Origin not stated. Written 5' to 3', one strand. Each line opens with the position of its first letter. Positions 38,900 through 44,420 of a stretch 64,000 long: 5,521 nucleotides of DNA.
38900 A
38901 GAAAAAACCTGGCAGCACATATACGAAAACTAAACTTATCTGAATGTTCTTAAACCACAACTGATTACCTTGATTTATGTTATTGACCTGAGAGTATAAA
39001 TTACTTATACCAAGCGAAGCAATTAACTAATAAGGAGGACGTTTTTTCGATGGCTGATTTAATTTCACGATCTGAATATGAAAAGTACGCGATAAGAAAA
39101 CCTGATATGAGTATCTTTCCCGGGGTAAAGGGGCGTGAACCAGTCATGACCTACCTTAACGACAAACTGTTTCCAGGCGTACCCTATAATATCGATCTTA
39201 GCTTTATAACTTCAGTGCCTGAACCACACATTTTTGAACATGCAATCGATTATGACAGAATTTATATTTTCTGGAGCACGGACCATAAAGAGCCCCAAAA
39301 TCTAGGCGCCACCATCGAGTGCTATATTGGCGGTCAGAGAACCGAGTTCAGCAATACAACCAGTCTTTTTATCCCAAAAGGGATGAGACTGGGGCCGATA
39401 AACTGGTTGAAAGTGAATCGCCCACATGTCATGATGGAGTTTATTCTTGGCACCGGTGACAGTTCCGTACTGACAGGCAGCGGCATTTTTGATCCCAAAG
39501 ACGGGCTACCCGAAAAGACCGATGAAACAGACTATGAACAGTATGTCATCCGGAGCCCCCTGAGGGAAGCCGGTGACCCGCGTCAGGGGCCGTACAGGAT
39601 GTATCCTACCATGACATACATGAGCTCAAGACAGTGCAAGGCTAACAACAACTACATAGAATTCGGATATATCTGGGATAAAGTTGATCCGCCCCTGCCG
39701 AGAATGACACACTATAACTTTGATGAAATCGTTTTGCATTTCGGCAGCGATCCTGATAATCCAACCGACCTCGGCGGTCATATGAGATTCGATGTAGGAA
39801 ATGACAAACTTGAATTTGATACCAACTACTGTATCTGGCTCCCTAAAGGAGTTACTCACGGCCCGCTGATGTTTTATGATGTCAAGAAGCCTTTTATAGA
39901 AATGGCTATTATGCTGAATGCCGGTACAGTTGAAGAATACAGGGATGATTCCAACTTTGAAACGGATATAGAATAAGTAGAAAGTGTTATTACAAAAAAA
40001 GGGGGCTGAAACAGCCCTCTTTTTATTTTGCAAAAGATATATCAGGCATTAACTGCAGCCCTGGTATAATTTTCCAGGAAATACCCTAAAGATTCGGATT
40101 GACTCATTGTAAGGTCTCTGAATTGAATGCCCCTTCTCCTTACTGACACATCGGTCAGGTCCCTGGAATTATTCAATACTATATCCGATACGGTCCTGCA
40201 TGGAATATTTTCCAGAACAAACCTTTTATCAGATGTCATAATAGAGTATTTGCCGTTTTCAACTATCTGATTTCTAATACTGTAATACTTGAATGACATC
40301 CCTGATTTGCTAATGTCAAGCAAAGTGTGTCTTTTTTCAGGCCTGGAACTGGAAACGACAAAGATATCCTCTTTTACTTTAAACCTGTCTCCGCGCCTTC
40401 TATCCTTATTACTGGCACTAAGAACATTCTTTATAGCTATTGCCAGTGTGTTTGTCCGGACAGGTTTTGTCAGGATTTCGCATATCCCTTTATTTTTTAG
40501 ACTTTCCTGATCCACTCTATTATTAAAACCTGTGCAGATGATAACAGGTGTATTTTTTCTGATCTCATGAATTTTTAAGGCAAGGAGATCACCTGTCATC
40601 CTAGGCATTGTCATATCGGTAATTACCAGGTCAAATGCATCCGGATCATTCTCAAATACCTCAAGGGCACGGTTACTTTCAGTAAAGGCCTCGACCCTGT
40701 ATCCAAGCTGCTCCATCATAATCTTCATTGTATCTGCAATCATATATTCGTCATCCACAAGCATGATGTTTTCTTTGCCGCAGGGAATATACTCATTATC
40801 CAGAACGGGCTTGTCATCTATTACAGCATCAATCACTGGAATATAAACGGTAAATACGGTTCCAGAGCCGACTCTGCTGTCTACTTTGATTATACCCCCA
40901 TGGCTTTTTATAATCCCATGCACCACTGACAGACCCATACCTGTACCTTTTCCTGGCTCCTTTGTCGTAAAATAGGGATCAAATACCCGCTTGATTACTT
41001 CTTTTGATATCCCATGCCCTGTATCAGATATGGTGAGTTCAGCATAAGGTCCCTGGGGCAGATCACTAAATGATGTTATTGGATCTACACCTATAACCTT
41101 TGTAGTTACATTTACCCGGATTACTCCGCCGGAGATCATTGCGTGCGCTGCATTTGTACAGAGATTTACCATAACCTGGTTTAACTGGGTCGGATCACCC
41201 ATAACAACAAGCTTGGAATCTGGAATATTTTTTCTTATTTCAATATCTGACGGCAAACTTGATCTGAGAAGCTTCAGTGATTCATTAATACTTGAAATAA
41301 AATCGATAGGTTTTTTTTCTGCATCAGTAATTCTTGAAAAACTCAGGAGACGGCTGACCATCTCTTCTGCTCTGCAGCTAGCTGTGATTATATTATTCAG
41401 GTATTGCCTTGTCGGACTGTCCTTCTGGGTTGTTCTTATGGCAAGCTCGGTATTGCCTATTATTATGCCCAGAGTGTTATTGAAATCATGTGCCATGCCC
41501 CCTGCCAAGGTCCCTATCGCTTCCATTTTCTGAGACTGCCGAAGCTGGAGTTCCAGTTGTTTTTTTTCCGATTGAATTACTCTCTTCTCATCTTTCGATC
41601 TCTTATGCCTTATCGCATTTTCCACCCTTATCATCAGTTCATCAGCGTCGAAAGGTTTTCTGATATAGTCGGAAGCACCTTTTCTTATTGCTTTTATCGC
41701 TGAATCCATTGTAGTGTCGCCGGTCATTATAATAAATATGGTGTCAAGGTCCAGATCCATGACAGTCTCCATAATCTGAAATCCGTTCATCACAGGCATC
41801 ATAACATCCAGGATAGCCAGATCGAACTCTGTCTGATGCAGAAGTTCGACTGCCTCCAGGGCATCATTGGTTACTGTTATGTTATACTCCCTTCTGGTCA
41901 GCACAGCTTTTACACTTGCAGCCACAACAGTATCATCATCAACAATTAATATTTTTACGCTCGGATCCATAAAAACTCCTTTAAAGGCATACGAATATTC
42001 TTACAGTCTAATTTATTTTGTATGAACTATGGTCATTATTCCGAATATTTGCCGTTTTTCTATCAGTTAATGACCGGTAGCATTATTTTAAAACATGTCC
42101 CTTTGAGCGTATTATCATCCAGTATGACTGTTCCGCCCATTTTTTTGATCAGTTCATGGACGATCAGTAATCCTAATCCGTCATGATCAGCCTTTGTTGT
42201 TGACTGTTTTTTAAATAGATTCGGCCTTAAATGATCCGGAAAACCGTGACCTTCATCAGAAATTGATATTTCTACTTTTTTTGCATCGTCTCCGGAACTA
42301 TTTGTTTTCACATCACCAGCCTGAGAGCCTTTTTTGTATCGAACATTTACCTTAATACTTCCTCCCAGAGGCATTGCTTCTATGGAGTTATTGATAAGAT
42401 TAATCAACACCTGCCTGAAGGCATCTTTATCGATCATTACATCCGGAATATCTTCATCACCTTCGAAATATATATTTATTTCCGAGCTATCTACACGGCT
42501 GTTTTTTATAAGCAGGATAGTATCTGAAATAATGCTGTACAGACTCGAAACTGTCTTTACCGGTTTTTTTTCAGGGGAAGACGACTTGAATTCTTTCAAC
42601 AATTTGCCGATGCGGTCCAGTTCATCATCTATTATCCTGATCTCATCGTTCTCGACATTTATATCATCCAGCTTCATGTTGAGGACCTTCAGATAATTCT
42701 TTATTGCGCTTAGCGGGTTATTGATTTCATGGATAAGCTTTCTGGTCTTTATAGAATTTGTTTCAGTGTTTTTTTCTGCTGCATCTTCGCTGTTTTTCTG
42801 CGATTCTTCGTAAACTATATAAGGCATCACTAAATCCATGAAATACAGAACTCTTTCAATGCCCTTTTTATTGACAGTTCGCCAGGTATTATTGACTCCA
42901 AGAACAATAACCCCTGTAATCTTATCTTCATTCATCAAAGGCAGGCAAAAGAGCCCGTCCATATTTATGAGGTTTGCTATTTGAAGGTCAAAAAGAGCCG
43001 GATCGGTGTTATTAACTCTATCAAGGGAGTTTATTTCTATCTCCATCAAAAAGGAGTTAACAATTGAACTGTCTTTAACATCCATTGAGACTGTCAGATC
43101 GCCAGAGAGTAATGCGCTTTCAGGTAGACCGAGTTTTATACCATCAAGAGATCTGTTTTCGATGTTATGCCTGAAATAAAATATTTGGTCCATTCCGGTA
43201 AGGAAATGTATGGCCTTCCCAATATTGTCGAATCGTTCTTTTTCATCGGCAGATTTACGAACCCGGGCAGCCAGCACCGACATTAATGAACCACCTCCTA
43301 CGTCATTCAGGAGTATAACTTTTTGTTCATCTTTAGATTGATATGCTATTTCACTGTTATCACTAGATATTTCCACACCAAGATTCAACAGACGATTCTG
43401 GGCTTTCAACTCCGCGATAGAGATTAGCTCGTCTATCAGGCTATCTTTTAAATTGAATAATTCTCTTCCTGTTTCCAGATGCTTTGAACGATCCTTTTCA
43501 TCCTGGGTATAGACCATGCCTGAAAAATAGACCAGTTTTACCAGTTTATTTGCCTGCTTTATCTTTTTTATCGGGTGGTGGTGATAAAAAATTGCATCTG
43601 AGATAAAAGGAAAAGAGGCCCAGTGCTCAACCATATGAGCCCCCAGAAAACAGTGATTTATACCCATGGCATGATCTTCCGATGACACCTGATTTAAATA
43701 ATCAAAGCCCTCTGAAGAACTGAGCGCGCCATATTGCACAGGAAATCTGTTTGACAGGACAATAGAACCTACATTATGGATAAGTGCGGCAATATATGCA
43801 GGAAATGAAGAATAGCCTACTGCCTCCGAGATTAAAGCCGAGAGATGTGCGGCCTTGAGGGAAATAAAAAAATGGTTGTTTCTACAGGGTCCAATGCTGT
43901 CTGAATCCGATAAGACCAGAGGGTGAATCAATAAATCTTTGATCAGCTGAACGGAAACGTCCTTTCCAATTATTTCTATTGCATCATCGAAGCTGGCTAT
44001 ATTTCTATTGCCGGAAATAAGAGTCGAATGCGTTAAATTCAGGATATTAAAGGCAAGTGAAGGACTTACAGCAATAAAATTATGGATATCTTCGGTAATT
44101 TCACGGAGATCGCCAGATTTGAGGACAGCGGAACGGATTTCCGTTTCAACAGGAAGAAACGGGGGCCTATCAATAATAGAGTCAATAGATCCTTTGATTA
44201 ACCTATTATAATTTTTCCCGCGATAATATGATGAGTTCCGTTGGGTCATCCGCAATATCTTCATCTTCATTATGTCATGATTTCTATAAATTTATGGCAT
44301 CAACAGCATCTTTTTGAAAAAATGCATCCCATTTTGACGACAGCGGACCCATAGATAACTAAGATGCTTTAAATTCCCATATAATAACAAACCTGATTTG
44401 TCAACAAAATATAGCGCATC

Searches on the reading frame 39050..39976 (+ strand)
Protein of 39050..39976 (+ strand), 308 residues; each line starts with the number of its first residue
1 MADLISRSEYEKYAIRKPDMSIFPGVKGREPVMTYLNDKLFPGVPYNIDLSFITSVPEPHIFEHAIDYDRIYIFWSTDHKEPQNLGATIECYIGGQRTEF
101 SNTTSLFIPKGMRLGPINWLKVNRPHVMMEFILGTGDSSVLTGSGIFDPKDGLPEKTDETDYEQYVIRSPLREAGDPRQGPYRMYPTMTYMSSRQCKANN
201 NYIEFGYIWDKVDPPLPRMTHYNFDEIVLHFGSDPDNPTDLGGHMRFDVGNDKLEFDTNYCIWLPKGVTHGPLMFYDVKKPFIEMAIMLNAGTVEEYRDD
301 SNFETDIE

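Call 6: search_protein_families(library=pfam, proteins=[window:39050-39976:+])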
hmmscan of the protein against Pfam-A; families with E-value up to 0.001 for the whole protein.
window:39050-39976:+ (308 aa): 0 families

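Call 23: search_protein_families(library=ncbifam, max_evalue=0.001, proteins=[window:39050-39976:+])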
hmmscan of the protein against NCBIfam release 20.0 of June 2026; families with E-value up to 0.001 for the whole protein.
window:39050-39976:+ (308 aa): 0 families
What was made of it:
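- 39050..39976 (+): 308-aa protein with no family match, probably the last gene of the plus-strand operon. No Pfam or NCBIfam hit (calls 6, 23).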

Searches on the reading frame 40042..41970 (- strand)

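Call 7: search_protein_families(library=pfam, proteins=[window:40042-41970:-])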
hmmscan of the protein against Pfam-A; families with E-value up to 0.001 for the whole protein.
window:40042-41970:- (642 aa): 5 families
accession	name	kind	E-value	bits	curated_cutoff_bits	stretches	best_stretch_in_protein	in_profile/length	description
PF00072.30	Response_reg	-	2.1e-46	157.1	30.2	2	7-116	1-110/111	Response regulator receiver domain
PF02518.31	HATPase_c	-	1.1e-22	81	26.4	1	258-379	1-109/111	Histidine kinase-, DNA gyrase B-, and HSP90-like ATPase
PF00512.31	HisKA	-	8.2e-11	42.2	26.9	1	153-215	3-64/66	His Kinase A (phospho-acceptor) domain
PF23198.2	PDE8A_N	-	1.2e-05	25.7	29.6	0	411-475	22-85/147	PDE8A-like, N-terminal domain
PF07238.19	PilZ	-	0.00067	20.4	22.5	0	523-632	1-100/102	PilZ domain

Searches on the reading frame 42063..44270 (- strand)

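Call 7: search_protein_families(library=pfam, proteins=[window:42063-44270:-])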
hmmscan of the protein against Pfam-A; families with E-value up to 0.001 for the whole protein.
window:42063-44270:- (735 aa): 4 families
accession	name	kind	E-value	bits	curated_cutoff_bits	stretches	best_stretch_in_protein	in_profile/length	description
PF08668.18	HDOD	-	9.3e-20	71.4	22.9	1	59-233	22-196/196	HDOD domain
PF02518.31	HATPase_c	-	9.5e-19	68.3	26.4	1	614-733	2-109/111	Histidine kinase-, DNA gyrase B-, and HSP90-like ATPase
PF00512.31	HisKA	-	1.5e-06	28.6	26.9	1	513-561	10-57/66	His Kinase A (phospho-acceptor) domain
PF13581.12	HATPase_c_2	-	0.00015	22.2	27.4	1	651-711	53-112/127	Histidine kinase-like ATPase domain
